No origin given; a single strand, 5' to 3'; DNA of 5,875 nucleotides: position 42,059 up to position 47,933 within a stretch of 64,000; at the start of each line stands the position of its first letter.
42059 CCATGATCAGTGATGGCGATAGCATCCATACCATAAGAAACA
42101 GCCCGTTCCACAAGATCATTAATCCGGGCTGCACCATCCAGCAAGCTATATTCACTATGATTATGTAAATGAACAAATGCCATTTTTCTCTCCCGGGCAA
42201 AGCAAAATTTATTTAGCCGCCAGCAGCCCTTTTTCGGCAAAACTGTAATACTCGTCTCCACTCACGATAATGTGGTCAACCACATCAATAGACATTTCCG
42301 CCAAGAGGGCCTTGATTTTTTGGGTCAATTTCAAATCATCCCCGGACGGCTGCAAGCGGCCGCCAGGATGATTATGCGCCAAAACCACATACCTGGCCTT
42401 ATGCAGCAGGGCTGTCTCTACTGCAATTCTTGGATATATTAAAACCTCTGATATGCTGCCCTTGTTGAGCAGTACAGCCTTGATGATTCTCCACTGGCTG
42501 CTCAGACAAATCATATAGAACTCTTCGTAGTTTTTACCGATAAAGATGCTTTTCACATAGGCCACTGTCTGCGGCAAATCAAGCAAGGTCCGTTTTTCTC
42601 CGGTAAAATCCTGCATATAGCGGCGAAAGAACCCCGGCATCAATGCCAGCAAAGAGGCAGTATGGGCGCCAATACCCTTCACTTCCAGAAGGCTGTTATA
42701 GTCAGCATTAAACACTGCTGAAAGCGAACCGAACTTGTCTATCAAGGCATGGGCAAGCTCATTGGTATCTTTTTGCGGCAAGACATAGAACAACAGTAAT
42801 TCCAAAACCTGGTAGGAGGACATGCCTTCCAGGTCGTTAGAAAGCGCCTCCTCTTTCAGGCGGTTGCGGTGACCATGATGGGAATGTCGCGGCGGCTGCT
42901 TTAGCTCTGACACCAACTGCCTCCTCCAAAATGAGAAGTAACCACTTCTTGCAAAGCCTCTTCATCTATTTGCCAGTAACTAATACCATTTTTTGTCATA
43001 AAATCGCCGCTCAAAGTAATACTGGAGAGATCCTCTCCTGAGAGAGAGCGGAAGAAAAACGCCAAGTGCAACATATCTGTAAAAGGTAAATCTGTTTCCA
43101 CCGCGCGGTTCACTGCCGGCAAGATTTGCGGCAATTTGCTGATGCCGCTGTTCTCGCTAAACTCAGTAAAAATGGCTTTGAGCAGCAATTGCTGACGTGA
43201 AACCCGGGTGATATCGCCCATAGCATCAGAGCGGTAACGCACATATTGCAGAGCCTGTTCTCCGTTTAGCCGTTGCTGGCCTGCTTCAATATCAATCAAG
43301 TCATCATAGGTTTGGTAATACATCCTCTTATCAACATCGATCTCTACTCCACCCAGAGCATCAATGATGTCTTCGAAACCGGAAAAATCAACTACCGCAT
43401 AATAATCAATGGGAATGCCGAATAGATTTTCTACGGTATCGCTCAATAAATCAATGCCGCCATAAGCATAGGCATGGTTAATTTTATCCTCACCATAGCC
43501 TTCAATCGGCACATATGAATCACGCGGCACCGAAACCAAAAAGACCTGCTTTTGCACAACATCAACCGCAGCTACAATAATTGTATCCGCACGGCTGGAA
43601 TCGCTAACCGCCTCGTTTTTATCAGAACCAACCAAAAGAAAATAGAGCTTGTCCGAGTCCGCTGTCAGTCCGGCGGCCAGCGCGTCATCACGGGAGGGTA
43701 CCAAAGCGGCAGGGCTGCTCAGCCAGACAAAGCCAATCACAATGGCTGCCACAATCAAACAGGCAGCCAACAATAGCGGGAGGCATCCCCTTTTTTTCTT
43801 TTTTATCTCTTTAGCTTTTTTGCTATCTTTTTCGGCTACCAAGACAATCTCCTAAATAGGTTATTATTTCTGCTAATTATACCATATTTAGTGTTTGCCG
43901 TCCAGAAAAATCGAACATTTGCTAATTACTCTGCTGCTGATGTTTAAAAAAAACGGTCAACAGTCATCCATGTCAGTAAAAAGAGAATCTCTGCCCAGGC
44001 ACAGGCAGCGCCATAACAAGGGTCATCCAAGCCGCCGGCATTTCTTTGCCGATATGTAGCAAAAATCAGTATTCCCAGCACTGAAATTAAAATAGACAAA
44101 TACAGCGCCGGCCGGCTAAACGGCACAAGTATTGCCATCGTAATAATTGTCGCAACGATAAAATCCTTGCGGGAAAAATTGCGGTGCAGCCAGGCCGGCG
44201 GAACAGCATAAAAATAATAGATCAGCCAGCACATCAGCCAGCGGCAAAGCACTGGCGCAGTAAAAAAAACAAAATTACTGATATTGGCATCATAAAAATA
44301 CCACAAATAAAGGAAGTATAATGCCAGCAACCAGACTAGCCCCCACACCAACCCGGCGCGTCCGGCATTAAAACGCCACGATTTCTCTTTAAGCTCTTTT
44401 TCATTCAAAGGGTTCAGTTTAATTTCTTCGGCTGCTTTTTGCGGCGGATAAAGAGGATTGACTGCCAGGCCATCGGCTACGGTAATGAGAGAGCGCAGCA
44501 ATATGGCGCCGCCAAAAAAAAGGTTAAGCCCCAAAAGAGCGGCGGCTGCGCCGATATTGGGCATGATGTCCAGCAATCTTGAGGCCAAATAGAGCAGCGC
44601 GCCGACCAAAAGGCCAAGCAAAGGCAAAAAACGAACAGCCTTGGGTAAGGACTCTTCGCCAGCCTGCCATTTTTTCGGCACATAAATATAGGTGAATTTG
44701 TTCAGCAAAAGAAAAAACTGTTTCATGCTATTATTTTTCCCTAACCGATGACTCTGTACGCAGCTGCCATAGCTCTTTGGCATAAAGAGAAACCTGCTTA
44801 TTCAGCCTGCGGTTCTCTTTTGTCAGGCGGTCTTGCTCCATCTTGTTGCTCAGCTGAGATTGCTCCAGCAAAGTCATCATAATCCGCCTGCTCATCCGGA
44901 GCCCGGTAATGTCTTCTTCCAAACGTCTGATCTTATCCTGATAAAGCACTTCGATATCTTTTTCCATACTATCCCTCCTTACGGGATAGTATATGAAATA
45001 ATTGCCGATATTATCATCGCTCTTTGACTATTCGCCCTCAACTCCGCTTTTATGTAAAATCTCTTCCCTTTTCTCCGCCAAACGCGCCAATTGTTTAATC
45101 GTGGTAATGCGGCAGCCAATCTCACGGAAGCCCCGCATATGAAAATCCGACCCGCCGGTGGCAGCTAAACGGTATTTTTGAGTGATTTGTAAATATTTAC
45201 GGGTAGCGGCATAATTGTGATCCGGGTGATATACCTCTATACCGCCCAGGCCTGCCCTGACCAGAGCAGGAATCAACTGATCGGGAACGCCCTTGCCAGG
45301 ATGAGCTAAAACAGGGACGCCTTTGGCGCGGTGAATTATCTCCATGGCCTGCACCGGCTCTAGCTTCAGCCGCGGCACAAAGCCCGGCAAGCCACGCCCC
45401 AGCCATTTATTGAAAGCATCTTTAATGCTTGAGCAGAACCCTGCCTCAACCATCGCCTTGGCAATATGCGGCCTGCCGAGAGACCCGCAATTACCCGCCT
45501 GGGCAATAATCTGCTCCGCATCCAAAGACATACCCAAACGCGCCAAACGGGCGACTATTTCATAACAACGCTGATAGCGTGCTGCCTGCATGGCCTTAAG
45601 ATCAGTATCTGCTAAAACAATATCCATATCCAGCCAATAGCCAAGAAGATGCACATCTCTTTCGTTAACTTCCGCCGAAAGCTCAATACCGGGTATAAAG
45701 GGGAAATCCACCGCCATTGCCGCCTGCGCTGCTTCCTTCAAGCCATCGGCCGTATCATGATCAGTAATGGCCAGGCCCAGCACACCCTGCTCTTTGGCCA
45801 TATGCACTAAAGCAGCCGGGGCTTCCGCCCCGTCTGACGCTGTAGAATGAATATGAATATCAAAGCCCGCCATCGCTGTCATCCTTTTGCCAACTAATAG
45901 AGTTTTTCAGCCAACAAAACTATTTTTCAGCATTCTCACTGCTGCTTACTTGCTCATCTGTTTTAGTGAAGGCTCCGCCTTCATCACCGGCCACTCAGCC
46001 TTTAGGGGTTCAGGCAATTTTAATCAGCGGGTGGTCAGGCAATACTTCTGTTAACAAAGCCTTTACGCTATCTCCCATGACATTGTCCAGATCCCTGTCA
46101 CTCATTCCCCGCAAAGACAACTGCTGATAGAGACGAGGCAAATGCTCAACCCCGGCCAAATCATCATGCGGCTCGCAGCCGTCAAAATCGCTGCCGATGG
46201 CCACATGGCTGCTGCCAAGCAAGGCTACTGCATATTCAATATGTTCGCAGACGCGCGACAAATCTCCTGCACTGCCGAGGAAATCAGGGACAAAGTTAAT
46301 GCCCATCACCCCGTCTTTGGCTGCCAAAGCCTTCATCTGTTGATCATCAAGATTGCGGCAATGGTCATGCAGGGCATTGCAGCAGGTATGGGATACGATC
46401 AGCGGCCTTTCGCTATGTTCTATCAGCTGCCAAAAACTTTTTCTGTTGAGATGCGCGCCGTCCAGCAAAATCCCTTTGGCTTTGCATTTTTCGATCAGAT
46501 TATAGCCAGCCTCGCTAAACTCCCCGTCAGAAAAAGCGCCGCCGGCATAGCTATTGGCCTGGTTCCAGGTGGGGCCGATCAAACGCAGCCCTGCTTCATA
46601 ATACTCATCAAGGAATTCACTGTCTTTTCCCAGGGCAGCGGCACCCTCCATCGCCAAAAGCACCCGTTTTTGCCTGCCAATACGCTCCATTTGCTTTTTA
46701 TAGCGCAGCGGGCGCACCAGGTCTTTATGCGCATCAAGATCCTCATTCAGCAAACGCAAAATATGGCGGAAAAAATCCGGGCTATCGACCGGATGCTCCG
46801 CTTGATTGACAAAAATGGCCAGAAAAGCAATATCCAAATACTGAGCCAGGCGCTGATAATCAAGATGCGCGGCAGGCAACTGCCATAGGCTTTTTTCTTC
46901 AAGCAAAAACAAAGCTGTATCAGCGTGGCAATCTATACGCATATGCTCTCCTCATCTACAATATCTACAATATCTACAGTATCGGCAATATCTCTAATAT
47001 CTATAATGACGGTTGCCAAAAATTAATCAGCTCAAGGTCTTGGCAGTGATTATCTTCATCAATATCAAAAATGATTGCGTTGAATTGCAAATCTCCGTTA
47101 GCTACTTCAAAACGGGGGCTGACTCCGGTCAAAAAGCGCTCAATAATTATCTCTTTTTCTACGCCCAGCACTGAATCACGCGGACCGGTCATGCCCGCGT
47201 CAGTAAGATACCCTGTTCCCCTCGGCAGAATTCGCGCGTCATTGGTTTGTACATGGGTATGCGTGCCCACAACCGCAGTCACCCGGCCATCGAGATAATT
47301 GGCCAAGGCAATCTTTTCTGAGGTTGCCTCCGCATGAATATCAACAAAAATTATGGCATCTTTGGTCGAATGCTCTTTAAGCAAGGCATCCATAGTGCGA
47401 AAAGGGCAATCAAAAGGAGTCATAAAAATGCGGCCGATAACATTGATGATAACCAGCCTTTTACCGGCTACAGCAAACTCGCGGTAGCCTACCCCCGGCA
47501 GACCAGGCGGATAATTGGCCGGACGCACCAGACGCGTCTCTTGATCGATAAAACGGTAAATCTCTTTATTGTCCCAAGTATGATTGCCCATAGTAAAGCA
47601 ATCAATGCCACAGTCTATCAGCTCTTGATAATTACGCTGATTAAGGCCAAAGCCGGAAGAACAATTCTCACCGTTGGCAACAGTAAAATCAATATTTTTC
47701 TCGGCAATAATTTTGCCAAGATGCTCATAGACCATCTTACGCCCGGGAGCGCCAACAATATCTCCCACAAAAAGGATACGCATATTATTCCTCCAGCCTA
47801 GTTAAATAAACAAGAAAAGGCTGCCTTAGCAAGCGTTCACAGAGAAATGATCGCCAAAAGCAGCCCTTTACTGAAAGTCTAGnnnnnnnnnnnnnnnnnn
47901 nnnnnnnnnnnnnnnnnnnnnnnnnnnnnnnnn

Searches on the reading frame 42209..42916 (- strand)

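Call 78: search_protein_families(library=pfam, proteins=[window:42209-42916:-], max_evalue=1e-8)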
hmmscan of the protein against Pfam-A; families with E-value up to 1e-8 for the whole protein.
window:42209-42916:- (235 aa): 1 family
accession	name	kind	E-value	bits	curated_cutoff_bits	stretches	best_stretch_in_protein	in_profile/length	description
PF04002.20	RadC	-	4.6e-34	117.4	22.1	1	117-231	7-121/121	RadC-like JAB domain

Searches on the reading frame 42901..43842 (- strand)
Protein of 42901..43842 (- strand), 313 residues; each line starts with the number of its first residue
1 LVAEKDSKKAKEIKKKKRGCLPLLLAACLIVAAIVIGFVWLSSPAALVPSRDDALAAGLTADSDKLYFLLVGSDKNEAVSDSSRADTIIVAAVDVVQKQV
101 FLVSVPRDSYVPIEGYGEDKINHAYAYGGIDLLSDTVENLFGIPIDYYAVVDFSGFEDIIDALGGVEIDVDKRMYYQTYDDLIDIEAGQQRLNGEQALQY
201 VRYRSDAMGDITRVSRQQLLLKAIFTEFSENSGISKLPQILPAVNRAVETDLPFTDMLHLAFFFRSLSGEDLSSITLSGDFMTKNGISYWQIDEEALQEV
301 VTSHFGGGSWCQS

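Call 78: search_protein_families(library=pfam, proteins=[window:42901-43842:-], max_evalue=1e-8)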
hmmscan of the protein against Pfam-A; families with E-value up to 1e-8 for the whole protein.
window:42901-43842:- (313 aa): 1 family
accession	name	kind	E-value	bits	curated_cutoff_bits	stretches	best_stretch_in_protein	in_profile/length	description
PF03816.19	LytR_cpsA_psr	-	4e-50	170.3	24.6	1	84-228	1-148/150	LytR_cpsA_psr family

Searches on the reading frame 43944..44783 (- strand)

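Call 78: search_protein_families(library=pfam, proteins=[window:43944-44783:-], max_evalue=1e-8)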
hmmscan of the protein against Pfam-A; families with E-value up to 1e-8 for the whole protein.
window:43944-44783:- (279 aa): 1 family
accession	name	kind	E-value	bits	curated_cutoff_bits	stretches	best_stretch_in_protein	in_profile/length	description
PF02654.20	CobS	-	9.8e-14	52.4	23.2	0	141-270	91-207/207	Cobalamin-5-phosphate synthase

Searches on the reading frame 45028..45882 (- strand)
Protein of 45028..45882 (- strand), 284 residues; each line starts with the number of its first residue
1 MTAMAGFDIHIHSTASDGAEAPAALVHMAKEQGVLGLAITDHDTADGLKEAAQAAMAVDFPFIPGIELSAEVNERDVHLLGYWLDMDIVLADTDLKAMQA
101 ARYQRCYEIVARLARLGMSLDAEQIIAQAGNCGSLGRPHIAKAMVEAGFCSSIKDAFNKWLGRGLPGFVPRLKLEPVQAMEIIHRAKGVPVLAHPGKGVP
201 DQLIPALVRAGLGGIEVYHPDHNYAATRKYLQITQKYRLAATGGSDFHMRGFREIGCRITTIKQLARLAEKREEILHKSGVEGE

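Call 78: search_protein_families(library=pfam, proteins=[window:45028-45882:-], max_evalue=1e-8)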
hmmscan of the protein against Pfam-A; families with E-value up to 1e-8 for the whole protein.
window:45028-45882:- (284 aa): 1 family
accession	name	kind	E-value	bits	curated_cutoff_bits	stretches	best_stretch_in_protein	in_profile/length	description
PF02811.25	PHP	-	2.4e-09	38.2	26.4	1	8-110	1-92/164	PHP domain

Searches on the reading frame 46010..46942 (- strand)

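Call 78: search_protein_families(library=pfam, proteins=[window:46010-46942:-], max_evalue=1e-8)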
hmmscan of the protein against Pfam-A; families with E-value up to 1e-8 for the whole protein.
window:46010-46942:- (310 aa): 1 family
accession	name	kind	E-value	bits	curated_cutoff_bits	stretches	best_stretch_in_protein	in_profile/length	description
PF01244.27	Peptidase_M19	-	2e-63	214.9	26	1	3-294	9-314/319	Membrane dipeptidase (Peptidase family M19)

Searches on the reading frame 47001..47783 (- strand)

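Call 78: search_protein_families(library=pfam, proteins=[window:47001-47783:-], max_evalue=1e-8)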
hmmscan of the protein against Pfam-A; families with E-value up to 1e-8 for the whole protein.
window:47001-47783:- (260 aa): 2 families
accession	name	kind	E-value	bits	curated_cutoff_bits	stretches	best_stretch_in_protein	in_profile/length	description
PF13277.11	YmdB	-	8e-107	356.6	27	1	4-251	1-251/253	YmdB-like protein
PF00149.33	Metallophos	-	2.3e-11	44.9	21.5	1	1-178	1-190/191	Calcineurin-like phosphoesterase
